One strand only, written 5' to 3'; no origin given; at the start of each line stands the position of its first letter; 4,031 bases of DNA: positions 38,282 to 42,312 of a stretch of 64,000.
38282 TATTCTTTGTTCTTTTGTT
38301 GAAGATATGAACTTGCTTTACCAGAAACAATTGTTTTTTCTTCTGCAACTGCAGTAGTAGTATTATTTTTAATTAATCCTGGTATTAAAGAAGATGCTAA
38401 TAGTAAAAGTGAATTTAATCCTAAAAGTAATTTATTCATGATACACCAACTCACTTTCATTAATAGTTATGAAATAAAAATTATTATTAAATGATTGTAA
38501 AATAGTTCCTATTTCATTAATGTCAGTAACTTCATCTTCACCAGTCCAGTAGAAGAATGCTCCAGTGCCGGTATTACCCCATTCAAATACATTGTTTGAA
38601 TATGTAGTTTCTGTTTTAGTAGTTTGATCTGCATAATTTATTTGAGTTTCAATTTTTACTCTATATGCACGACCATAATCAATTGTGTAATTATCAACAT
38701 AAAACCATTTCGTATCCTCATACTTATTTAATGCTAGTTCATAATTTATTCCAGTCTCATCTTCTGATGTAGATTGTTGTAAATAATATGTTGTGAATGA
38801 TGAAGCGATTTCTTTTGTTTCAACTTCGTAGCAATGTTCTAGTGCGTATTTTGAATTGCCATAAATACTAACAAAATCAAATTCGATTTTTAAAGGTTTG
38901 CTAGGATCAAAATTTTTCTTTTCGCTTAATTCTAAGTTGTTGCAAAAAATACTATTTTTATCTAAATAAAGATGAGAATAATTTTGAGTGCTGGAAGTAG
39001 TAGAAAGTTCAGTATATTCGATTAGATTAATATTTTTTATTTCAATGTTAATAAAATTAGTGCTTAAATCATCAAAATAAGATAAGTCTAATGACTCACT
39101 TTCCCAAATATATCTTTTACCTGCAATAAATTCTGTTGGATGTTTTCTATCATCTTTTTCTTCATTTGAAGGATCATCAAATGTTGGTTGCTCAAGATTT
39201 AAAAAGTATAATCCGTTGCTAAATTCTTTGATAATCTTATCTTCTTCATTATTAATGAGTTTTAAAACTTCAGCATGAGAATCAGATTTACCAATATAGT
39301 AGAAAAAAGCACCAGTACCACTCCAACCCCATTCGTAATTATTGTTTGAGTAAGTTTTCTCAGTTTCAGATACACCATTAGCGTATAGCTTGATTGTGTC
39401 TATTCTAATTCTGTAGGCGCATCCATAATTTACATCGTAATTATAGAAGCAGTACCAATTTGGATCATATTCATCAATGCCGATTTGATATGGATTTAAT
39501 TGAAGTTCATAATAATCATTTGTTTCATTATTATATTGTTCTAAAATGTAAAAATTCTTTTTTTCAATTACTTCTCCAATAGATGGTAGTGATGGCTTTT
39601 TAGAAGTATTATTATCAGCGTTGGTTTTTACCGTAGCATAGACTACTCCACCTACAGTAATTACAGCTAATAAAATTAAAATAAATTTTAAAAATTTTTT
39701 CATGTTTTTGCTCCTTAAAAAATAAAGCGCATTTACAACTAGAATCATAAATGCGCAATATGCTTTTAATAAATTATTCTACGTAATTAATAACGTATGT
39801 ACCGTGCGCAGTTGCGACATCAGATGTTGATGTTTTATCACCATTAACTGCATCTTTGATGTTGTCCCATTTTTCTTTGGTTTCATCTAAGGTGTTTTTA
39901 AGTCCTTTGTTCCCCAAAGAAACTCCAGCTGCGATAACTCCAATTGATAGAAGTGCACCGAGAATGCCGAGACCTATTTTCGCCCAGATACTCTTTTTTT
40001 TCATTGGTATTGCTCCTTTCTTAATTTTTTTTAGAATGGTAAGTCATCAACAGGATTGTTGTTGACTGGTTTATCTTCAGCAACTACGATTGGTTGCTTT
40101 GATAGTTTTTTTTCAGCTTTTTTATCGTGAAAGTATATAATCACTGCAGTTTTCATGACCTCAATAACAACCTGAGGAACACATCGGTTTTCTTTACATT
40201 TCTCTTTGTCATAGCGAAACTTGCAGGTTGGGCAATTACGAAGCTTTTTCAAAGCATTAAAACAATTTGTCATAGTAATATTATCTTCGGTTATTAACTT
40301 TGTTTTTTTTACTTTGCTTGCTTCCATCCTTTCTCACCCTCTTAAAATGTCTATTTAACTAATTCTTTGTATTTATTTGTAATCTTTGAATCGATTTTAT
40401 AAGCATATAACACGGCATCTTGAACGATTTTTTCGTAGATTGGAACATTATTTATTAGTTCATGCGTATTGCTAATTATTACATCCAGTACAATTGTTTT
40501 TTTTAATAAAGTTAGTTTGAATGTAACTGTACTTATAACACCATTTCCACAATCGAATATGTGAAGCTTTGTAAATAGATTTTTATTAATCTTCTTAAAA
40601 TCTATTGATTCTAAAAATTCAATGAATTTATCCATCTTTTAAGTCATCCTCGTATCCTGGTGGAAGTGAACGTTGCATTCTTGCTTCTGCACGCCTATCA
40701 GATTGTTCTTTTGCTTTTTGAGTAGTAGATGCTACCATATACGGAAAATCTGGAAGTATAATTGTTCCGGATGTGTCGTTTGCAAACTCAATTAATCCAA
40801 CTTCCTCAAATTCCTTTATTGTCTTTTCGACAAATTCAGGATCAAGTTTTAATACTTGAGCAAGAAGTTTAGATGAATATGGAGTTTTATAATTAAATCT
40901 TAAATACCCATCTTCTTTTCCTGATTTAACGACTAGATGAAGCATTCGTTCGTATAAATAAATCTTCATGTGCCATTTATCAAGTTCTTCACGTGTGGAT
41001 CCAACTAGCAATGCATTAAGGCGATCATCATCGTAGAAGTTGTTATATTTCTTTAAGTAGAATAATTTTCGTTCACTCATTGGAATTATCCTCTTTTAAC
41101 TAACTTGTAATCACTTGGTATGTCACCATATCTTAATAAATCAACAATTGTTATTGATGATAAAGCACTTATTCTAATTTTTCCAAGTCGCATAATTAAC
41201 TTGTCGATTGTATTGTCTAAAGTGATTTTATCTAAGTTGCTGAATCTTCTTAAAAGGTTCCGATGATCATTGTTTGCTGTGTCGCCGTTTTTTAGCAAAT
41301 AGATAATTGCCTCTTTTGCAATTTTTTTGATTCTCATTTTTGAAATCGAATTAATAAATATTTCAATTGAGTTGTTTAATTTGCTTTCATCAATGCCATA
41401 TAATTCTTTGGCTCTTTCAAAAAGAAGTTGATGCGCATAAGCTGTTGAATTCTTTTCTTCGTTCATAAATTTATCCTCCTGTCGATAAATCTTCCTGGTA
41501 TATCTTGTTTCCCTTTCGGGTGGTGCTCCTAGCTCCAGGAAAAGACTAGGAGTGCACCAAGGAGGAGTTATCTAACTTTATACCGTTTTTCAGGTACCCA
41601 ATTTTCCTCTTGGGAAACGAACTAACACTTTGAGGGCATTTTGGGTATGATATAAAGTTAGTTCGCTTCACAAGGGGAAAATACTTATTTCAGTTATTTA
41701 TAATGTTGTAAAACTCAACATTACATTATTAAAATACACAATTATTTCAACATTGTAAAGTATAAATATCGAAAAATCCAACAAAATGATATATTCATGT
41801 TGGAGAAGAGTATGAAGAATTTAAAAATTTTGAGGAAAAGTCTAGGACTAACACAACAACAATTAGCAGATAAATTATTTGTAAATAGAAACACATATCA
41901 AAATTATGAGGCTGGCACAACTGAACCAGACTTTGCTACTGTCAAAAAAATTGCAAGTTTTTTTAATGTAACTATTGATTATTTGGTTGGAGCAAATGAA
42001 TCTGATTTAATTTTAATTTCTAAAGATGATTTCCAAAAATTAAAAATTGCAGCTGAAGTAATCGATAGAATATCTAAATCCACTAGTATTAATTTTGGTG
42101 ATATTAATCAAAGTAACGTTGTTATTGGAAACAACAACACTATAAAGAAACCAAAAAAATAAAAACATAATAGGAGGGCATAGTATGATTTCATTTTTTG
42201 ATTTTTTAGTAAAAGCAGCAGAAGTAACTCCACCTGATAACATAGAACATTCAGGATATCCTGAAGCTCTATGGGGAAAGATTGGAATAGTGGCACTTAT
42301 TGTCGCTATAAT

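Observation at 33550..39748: Conserved three-protein membrane module shared by two otherwise different integrated elements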

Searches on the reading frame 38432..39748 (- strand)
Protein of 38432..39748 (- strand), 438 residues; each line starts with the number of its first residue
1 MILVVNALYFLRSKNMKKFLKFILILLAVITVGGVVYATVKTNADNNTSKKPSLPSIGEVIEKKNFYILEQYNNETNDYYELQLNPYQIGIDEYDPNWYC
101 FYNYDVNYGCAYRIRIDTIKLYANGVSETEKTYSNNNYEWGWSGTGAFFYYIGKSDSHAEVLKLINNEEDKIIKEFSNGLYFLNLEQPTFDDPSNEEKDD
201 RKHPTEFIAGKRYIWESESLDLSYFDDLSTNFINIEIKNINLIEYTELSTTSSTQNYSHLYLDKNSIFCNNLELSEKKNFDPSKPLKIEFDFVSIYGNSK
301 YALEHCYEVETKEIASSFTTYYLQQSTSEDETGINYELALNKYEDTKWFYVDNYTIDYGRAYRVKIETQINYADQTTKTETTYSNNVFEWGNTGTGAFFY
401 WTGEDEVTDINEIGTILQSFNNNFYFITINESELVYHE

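Call 8: search_protein_families(library=pfam, proteins=[window:38432-39748:-], max_evalue=1)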
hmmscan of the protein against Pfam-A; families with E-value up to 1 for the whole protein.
window:38432-39748:- (438 aa): 2 families
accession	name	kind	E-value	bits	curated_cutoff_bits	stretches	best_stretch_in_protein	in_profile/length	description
PF20130.4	DUF6520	-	0.014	16.2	25.4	1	16-123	1-73/83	Family of unknown function (DUF6520)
PF19663.4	DUF6166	-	0.077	13.5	27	0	379-397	25-43/93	Family of unknown function (DUF6166)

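Call 9: search_protein_families(library=phrogs, proteins=[window:38432-39748:-], max_evalue=1)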
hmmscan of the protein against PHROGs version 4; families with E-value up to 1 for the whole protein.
window:38432-39748:- (438 aa): 2 families
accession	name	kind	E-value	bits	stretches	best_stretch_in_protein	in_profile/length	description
phrog_22667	-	unknown function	0.12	13.2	0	287-316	5-34/57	-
phrog_2682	-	unknown function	0.61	12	0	16-43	1-25/52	-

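Call 108: search_protein_families(library=padloc, proteins=[window:38432-39748:-], max_evalue=0.1)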
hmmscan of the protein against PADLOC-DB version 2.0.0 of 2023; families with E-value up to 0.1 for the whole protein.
window:38432-39748:- (438 aa): 0 families

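Call 109: search_protein_families(library=ncbifam, proteins=[window:38432-39748:-], max_evalue=0.1)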
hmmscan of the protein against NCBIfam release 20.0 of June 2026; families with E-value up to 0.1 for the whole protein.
window:38432-39748:- (438 aa): 2 families
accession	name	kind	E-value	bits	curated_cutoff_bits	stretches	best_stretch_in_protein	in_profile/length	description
NF041742.1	WGxxGxxG_fam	subfamily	0.00036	21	35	0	16-143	1-55/69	WGxxGxxG family protein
NF005826.1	PRK07718.1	equivalog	0.019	14.9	140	1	17-63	4-49/143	flagellar basal body-associated protein FliL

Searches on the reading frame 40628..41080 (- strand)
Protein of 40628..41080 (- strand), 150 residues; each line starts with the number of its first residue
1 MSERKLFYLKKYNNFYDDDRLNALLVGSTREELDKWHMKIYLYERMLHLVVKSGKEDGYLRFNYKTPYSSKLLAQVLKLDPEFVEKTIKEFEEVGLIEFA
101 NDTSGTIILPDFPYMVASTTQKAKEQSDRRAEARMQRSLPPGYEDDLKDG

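Call 24: search_protein_families(library=pfam, proteins=[window:40628-41080:-], max_evalue=0.01)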
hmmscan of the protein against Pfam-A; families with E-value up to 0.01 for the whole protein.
window:40628-41080:- (150 aa): 2 families
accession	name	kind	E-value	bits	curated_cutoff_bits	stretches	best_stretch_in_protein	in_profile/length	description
PF09681.16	Phage_rep_org_N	-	9.2e-10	39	23.3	1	8-132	1-117/121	N-terminal phage replisome organiser (Phage_rep_org_N)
PF13545.12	HTH_Crp_2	-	0.00036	20.9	27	1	58-112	16-64/70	Crp-like helix-turn-helix domain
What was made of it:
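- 40628..41080 (-): Element A phage replisome organiser, N-terminal domain. Pfam PF09681, call 24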

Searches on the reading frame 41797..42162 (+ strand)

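Call 24: search_protein_families(library=pfam, proteins=[window:41797-42162:+], max_evalue=0.01)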
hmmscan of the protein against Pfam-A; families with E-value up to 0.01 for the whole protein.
window:41797-42162:+ (121 aa): 7 families
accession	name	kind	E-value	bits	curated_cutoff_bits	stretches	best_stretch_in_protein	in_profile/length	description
PF01381.28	HTH_3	-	2.5e-17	63.1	23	1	9-63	1-55/55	Helix-turn-helix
PF12844.13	HTH_19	-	6.7e-13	48.8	30.2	1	7-64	2-59/64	Helix-turn-helix domain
PF13560.12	HTH_31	-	8e-08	32.9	27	1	9-59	6-57/64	Helix-turn-helix domain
PF13443.12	HTH_26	-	8.2e-07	29.6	22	1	8-61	1-55/63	Cro/C1-type HTH DNA-binding domain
PF15731.11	MqsA_antitoxin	-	0.00096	19.7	30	1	9-51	74-116/131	Antitoxin component of bacterial toxin-antitoxin system, MqsA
PF13384.12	HTH_23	-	0.0018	18.5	24.6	0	9-36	8-36/50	Homeodomain-like domain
PF20432.4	Xre-like-HTH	-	0.0087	16.8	25.8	0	12-40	18-48/63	Antitoxin Xre-like helix-turn-helix domain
